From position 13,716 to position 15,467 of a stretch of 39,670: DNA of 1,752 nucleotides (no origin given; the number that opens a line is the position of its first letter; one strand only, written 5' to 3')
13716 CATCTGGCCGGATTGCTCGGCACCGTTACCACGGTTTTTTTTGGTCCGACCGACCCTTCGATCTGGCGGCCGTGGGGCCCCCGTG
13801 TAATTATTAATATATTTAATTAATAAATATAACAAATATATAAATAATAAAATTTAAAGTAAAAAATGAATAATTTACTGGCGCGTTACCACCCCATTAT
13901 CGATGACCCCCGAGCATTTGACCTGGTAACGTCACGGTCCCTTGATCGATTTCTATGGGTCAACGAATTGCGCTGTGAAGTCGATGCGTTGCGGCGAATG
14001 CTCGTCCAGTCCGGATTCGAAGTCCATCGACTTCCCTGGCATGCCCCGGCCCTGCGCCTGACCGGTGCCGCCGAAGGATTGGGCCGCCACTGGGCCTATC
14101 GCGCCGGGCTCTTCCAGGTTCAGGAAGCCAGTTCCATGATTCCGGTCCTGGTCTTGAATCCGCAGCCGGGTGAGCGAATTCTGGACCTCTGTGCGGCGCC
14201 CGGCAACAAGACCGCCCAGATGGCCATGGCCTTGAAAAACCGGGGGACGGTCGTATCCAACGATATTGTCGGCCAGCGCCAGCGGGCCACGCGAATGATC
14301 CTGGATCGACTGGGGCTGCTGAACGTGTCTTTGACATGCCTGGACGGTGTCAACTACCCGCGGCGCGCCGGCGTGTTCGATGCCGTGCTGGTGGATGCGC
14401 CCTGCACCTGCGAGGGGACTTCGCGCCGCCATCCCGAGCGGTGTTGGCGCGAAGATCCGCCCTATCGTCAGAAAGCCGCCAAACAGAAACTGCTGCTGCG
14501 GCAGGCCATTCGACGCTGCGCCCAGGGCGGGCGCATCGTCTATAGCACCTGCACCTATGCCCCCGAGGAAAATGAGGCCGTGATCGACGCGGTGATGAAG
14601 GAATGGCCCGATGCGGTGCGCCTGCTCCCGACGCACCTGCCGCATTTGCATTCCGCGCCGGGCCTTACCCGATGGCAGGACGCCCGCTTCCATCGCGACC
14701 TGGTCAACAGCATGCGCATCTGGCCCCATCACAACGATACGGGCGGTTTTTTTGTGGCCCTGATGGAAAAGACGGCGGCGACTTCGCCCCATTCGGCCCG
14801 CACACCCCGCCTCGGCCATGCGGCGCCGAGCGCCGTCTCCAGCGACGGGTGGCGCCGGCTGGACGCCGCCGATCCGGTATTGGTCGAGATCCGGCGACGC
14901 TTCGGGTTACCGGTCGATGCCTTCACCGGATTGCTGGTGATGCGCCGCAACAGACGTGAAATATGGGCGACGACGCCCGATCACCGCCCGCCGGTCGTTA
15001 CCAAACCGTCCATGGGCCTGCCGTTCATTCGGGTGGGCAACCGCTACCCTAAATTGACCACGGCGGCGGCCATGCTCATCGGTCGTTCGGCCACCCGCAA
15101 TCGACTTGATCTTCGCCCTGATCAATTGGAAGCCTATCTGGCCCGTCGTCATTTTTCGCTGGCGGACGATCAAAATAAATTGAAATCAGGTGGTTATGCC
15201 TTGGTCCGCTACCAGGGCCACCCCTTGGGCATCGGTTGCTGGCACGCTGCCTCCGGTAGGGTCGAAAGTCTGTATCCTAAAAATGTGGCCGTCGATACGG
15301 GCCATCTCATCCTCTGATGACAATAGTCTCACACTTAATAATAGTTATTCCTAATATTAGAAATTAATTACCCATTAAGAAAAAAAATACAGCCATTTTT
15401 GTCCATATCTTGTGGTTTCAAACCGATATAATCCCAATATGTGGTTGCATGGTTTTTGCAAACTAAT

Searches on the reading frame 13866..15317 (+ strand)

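Call 47: search_protein_families(library=pfam, proteins=[window:13866-15317:+], max_evalue=0.00001)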
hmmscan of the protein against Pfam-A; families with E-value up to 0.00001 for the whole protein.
window:13866-15317:+ (483 aa): 1 family
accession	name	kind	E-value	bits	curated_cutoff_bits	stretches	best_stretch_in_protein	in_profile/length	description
PF01189.24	Methyltr_RsmB-F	-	1.3e-45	156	27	1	95-300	2-198/199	16S rRNA methyltransferase RsmB/F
